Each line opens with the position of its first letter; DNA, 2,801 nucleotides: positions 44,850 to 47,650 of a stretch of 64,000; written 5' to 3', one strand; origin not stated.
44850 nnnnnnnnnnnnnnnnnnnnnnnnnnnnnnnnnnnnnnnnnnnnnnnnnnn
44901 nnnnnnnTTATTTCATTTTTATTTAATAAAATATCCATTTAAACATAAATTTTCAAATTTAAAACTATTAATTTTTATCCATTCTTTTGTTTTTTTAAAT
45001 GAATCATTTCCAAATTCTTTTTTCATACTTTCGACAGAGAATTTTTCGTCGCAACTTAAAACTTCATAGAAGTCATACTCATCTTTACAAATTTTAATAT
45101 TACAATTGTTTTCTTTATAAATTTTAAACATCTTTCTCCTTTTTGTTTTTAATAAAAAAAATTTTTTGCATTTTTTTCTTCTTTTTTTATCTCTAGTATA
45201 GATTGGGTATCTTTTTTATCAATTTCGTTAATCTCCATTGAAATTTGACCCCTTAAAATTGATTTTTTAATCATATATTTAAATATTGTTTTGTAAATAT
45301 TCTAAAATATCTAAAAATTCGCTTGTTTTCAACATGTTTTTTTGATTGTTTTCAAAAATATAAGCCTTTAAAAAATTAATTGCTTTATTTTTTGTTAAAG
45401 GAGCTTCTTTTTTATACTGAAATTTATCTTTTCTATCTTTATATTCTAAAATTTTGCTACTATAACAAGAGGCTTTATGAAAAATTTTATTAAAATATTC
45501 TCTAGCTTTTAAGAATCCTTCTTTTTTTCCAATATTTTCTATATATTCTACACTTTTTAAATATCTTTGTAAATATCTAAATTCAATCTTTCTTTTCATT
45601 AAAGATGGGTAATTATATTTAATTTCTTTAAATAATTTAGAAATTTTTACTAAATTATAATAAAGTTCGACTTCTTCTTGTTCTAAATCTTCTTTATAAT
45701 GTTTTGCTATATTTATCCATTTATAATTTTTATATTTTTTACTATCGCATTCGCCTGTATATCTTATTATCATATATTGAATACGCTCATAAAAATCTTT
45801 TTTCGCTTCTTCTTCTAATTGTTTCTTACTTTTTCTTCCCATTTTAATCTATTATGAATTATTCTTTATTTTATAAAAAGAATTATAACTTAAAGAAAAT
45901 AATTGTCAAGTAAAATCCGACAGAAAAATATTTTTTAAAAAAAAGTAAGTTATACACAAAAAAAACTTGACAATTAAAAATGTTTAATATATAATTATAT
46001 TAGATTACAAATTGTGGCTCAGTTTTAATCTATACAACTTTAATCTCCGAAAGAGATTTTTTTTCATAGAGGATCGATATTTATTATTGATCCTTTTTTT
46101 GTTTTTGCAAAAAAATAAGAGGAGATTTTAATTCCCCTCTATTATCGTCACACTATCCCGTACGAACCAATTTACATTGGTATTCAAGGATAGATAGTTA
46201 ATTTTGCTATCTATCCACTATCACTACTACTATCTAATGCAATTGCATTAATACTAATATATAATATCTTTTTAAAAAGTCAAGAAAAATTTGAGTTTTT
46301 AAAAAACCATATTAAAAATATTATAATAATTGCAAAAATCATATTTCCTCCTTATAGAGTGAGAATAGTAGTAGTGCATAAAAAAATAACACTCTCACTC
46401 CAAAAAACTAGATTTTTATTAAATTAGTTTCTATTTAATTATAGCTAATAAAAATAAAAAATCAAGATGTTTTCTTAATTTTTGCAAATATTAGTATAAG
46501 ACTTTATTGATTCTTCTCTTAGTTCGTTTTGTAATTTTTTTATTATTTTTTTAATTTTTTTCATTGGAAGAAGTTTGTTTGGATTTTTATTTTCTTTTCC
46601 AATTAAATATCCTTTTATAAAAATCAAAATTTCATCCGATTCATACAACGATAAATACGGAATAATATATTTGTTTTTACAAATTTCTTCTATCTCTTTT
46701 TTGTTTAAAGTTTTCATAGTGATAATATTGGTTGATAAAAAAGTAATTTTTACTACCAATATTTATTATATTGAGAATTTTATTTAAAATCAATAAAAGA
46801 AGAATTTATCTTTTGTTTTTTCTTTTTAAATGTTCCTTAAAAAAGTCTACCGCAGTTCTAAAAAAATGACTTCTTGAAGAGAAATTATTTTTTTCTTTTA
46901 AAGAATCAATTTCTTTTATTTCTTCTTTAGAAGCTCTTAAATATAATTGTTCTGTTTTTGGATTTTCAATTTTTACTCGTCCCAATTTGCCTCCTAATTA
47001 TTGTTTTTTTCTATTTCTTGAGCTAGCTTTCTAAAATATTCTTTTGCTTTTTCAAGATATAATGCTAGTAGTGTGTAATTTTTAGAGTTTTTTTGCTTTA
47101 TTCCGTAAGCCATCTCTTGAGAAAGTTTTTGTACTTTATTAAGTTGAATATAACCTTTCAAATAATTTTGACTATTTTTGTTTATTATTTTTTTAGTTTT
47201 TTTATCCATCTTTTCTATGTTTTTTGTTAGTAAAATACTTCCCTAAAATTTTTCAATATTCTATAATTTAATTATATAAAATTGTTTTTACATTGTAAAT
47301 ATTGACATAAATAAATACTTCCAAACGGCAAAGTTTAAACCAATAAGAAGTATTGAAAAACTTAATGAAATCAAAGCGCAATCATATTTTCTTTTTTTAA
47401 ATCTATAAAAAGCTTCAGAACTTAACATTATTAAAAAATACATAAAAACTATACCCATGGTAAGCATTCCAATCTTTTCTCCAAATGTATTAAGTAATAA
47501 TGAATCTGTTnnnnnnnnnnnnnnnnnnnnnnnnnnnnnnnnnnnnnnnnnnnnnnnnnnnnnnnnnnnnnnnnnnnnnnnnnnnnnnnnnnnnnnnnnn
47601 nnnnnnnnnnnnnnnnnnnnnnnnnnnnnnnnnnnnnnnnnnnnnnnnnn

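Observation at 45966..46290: Convergent pair of candidate small RNAs with consensus promoters and back-to-back intrinsic terminators in a 630-nt ORF-free island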

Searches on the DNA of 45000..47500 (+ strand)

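Call 6: search_dna_similar(query=window:45000-47500:+, collection=phages, mode=distant)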
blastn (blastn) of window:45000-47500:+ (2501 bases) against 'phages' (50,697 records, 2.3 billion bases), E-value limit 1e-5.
No match.

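Call 14: search_rna_families(source=window, start=45800, end=46520, threshold=evalue, max_evalue=10)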
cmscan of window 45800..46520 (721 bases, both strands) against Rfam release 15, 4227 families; matches with E-value up to 10: 6.
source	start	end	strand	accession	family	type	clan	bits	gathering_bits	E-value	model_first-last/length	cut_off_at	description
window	46068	46100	+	RF04344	Plastid-psbA-3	Cis-reg;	CL00153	22.9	48.4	0.12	1-57/57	no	Plastid-psbA-3 3UTR RNA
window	46043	46126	+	RF04174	MIR4208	Gene; miRNA;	-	21.4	140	1.2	54-139/191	no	MIR4208 microRNA precursor family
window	46066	46101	-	RF04352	Plastid-psbA-4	Cis-reg;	CL00153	17.8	56.8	4.2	1-61/61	no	Plastid-psbA-4 3UTR RNA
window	46061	46152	+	RF02029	sraA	Gene; sRNA;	-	17.3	56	7.8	1-95/95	no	sraA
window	46475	46520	+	RF00457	IRES_mnt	Cis-reg; IRES;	-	15.1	100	0.21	1-45/203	3'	Mnt IRES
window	46079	46128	-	RF02842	RefA1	Gene; sRNA;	-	11.7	94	9.3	1-222/222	no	Enterococcus sRNA A1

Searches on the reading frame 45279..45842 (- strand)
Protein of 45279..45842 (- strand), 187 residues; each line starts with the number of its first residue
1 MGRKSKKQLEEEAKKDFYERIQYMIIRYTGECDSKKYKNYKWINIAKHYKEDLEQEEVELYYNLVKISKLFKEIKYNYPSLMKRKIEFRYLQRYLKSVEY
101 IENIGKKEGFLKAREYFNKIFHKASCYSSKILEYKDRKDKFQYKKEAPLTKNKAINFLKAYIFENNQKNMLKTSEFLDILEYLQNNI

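Call 11: search_protein_families(library=pfam, proteins=[window:45279-45842:-], max_evalue=0.01)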
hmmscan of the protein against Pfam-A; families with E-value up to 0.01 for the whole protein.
window:45279-45842:- (187 aa): 0 families

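Call 13: search_protein_families(library=phrogs, proteins=[window:45279-45842:-], max_evalue=0.001)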
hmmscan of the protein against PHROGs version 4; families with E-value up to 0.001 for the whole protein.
window:45279-45842:- (187 aa): 0 families

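Call 22: find_related_loci(query=window:45279-45842:-, collection=viral_contigs, flank=4000)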
Query window:45279-45842:- (187 aa) in viral_contigs; peptide patterns used: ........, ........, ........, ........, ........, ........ (x = any residue, [..] = any of these).
17 stretches matched a pattern, but none encodes a relative of the query by tblastn (E <= 1e-3).

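Call 26: find_encoding_contigs(protein=window:45279-45842:-, flank=6000, max_places=10)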
Protein window:45279-45842:- (187 aa): 1 contig read that carries it; 1 place shown.
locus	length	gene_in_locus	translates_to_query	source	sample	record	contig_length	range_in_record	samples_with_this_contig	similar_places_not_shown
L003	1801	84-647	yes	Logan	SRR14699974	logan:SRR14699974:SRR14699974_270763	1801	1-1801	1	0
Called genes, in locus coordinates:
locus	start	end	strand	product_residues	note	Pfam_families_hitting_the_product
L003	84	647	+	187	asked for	-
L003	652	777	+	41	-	-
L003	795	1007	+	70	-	-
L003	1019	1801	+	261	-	?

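Call 29: search_dna_similar(query=window:45279-45842:-, collection=phages, mode=protein, max_evalue=0.01, max_rows=15)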
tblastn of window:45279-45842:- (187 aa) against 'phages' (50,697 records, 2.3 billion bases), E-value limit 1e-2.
No match.

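Call 30: find_homologous_proteins(query=window:45279-45842:-, max_evalue=0.001)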
Query window:45279-45842:- (187 aa): 2 proteins with E <= 0.001 among 138 candidates.
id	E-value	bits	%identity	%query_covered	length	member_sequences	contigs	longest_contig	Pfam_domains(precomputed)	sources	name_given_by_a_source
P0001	2.9e-112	391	100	100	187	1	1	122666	-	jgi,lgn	-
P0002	1.3e-66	242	66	96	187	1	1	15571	-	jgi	jgi:hypothetical protein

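Call 31: find_encoding_contigs(protein=P0002, flank=10000, max_places=6)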
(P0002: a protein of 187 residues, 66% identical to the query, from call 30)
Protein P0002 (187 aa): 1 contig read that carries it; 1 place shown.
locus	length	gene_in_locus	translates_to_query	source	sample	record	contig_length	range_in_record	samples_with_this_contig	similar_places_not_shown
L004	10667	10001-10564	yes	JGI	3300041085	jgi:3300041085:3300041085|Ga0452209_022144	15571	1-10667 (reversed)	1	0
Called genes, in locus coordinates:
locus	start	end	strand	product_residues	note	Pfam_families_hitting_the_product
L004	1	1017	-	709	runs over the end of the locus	-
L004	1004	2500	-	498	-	PF03237:Terminase_6N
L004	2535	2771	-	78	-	-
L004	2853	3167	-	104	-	-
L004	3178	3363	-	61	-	-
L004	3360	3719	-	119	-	-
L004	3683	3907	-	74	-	-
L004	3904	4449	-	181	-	-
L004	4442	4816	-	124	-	-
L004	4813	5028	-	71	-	-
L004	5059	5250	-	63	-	-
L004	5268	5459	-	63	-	-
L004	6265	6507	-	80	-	-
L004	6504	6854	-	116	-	-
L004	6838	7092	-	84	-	-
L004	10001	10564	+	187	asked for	-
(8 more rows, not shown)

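Call 62: search_protein_families(library=padloc, proteins=[window:45279-45842:-], max_evalue=0.01)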
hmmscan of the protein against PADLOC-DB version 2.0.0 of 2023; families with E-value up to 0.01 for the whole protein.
window:45279-45842:- (187 aa): 0 families

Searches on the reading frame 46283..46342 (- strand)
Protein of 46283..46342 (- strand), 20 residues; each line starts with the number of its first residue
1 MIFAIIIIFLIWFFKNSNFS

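Call 61: search_protein_families(library=pfam, proteins=[window:46283-46342:-], max_evalue=10)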
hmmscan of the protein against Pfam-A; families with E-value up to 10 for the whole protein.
seq(20 aa): 1 family
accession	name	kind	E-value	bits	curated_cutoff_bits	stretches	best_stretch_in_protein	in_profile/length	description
PF19401.4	DUF5976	-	0.12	12.8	25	1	1-20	26-45/50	Family of unknown function (DUF5976)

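Call 62: search_protein_families(library=padloc, proteins=[window:46283-46342:-], max_evalue=0.01)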
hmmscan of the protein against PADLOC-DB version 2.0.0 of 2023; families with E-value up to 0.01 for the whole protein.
seq(20 aa): 0 families

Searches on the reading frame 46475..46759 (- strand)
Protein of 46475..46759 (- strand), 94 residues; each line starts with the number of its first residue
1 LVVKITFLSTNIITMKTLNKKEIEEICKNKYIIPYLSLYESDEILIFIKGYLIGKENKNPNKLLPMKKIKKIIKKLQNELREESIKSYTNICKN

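Call 11: search_protein_families(library=pfam, proteins=[window:46475-46759:-], max_evalue=0.01)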
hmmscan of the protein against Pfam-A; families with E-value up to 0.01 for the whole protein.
window:46475-46759:- (94 aa): 0 families

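Call 44: find_encoding_contigs(protein=window:46475-46717:-, flank=6000, max_places=10)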
Protein window:46475-46717:- (80 aa): 1 contig read that carries it; 1 place shown.
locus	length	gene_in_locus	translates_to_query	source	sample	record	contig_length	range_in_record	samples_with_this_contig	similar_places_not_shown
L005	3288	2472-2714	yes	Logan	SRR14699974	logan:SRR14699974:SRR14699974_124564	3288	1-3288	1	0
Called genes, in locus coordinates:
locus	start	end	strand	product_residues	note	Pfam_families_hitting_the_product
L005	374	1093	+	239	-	-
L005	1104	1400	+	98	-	-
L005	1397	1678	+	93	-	-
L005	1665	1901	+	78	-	-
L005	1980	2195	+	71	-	-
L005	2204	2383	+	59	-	-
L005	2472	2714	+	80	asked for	-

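Call 62: search_protein_families(library=padloc, proteins=[window:46475-46717:-], max_evalue=0.01)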
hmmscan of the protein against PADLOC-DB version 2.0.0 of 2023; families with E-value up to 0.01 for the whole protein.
window:46475-46717:- (80 aa): 0 families

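Call 90: find_homologous_proteins(query=window:46475-46717:-, max_evalue=0.01)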
Query window:46475-46717:- (80 aa): 1 proteins with E <= 0.01 among 12 candidates.
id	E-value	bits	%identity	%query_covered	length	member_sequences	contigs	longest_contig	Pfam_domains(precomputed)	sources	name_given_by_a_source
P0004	1.4e-41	157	100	100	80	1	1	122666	-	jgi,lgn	-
